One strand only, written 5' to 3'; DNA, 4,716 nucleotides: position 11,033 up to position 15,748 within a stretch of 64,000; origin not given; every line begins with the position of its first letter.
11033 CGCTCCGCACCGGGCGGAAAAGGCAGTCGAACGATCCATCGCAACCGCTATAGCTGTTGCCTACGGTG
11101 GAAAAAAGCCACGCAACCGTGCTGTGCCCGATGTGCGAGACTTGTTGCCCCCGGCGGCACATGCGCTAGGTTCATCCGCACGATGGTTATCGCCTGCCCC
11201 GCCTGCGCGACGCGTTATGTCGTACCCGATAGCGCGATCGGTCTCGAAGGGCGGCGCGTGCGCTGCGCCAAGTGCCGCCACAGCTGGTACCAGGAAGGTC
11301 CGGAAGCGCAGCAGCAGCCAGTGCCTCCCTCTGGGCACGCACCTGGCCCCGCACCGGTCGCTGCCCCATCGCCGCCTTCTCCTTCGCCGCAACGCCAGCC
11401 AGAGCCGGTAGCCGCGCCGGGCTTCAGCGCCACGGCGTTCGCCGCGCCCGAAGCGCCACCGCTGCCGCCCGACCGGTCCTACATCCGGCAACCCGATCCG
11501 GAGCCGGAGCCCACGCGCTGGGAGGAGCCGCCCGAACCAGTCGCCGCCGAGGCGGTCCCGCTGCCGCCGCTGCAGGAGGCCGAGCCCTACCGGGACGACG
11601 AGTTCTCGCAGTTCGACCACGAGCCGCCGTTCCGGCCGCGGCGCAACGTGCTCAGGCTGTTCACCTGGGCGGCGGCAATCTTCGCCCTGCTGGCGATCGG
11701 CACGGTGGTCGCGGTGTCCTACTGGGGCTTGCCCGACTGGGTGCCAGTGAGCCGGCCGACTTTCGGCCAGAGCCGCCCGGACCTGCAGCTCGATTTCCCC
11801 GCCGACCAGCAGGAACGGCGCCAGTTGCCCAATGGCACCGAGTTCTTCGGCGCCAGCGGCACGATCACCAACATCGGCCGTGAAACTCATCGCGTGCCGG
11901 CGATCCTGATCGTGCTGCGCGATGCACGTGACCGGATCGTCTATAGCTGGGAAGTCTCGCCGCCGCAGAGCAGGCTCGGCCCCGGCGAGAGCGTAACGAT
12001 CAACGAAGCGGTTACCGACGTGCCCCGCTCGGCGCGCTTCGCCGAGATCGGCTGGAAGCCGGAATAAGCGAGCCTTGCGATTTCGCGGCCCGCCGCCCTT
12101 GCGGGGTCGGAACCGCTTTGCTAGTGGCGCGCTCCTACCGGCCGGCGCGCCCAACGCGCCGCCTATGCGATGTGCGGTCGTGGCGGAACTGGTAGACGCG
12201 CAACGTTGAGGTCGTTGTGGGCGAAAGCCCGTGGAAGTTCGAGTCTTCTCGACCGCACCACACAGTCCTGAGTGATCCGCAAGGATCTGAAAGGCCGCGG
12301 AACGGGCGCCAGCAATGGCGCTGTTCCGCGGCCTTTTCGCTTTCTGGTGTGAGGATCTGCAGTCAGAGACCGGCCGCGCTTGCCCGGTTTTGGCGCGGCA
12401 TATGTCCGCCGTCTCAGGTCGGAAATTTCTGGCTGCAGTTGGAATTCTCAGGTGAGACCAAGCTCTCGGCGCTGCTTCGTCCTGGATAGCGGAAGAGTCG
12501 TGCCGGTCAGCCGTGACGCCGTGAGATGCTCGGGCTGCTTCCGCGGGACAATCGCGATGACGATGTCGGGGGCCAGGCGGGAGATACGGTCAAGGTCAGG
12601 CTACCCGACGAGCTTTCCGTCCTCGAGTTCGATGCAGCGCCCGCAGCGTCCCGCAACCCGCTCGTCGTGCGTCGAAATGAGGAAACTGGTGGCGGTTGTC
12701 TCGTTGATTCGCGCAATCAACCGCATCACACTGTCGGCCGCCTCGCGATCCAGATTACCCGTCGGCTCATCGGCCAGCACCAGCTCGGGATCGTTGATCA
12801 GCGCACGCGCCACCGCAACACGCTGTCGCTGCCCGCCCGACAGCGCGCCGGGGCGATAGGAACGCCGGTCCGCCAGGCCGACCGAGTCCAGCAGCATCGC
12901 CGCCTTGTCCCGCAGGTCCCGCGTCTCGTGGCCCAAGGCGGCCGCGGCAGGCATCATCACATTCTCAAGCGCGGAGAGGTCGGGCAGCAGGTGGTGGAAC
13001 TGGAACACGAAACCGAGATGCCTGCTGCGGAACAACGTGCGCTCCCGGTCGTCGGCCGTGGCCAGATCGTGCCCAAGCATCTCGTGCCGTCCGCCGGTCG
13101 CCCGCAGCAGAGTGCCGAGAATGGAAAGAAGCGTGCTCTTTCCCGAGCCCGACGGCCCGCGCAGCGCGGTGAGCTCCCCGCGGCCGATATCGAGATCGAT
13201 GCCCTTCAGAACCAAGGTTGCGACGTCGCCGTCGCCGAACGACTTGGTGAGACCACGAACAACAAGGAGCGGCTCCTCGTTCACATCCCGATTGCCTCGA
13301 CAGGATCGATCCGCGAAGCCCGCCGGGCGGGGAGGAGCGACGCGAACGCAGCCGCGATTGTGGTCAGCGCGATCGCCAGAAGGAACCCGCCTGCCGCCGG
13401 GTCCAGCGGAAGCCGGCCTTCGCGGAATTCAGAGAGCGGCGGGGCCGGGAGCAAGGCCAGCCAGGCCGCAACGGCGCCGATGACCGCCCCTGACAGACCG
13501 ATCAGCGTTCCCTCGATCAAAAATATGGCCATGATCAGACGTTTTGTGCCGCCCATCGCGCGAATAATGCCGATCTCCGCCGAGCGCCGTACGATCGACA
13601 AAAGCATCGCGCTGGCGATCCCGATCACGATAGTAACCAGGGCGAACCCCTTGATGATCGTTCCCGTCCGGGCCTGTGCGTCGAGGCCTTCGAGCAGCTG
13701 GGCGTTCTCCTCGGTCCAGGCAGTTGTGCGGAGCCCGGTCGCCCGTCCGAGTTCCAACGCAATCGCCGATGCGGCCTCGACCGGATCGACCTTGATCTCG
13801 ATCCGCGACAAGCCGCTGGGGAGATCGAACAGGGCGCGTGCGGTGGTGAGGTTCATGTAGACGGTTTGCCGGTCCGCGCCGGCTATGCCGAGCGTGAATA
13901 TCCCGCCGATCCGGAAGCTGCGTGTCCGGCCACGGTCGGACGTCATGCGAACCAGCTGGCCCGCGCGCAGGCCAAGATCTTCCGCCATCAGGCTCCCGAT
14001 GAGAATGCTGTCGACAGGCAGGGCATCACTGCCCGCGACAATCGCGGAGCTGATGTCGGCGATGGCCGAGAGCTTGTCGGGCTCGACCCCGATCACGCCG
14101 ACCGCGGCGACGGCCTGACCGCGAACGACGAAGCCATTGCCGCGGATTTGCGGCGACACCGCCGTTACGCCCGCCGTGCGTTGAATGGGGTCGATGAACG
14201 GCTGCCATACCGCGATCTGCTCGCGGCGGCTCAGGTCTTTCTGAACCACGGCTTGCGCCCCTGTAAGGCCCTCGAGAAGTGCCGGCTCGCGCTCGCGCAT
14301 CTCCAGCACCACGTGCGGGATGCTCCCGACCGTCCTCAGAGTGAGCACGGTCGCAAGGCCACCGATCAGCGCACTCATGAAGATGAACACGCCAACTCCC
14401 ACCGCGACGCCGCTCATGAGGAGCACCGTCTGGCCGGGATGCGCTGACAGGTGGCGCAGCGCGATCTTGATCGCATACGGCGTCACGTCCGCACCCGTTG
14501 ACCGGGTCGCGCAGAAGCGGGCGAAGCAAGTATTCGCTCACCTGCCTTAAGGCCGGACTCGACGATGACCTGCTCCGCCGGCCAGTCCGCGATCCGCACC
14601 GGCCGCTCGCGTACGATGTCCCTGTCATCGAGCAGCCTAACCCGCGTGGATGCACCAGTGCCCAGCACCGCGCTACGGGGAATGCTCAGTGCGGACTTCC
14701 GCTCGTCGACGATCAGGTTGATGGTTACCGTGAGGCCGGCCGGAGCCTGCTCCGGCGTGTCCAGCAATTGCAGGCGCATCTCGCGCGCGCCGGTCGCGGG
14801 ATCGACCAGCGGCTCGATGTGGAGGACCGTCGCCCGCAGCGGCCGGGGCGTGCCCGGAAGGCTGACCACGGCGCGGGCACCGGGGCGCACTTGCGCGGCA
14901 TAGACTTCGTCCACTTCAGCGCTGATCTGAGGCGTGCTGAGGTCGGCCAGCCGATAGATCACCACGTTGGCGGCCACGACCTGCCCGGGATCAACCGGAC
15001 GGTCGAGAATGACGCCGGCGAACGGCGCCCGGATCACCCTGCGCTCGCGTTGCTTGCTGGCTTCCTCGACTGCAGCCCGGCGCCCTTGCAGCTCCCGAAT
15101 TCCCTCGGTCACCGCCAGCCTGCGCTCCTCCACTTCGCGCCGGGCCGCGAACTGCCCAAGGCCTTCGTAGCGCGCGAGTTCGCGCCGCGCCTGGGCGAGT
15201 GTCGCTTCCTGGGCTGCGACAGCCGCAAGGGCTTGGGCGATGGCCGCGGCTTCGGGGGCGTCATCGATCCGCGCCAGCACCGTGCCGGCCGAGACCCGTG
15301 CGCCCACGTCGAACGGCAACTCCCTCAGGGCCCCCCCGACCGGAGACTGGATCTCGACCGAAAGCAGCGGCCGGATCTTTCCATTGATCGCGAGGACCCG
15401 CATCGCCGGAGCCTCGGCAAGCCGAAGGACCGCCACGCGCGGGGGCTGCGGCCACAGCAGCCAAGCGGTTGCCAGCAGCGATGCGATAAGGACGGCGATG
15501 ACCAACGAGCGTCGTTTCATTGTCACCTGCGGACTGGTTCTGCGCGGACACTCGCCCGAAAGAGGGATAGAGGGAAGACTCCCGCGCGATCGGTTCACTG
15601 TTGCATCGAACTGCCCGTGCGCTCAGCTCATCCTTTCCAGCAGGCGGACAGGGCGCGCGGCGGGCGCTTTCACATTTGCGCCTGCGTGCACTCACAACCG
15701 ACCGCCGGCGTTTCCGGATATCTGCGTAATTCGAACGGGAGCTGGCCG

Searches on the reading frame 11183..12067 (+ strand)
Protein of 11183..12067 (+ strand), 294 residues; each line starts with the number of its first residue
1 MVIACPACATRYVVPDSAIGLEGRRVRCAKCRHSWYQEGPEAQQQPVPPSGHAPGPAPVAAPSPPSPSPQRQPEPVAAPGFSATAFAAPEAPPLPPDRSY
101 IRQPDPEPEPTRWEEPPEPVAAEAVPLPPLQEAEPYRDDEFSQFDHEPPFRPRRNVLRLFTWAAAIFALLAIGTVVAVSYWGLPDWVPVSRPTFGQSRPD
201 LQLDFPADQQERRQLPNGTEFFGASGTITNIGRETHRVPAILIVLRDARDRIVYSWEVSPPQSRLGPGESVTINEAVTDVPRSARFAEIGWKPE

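Call 56: search_protein_families(library=pfam, proteins=[window:11183-12067:+])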
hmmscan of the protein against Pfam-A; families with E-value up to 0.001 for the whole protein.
window:11183-12067:+ (294 aa): 2 families
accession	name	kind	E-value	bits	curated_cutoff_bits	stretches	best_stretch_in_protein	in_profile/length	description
PF13717.11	Zn_ribbon_4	-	1e-12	48.2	30.3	1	1-35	1-35/36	zinc-ribbon domain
PF13719.11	Zn_ribbon_5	-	5.9e-09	36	29.3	1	1-33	1-33/37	zinc-ribbon domain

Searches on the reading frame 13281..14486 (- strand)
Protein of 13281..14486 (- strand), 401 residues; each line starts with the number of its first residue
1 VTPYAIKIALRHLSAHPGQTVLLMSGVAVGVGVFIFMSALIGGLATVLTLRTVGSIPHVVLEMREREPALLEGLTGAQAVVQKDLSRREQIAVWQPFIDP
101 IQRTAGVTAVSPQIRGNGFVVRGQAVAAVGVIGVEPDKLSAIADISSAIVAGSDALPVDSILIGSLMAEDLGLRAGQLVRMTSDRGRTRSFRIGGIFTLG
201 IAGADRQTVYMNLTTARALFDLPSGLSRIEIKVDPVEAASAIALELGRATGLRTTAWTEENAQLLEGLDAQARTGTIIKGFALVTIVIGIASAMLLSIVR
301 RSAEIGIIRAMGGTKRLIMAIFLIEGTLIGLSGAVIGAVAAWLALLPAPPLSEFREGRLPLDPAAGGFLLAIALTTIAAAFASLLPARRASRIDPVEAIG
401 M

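Call 56: search_protein_families(library=pfam, proteins=[window:13281-14486:-])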
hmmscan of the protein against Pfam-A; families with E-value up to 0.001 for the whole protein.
window:13281-14486:- (401 aa): 2 families
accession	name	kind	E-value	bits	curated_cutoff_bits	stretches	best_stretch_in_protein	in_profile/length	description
PF02687.27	FtsX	-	9.2e-15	55.2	25.5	1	280-395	5-120/120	FtsX-like permease C-terminal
PF12704.14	MacB_PCD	-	1.7e-11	45.3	27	1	20-245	1-203/207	MacB-like periplasmic core domain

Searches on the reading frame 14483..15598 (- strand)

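Call 6: search_protein_families(library=pfam, proteins=[window:14483-15598:-], max_evalue=0.001)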
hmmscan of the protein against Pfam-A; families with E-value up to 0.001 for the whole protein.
window:14483-15598:- (371 aa): 3 families
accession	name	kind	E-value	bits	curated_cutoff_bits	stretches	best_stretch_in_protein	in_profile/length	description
PF16576.10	HlyD_D23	-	1.3e-20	74.1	30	1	82-279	21-202/214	Barrel-sandwich domain of CusB or HlyD membrane-fusion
PF13437.12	HlyD_3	-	4.4e-18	66.4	22.2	1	188-282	1-97/106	HlyD family secretion protein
PF13533.13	Biotin_lipoyl_2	-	0.00013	22.2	29.8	0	81-112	1-32/32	Biotin-lipoyl like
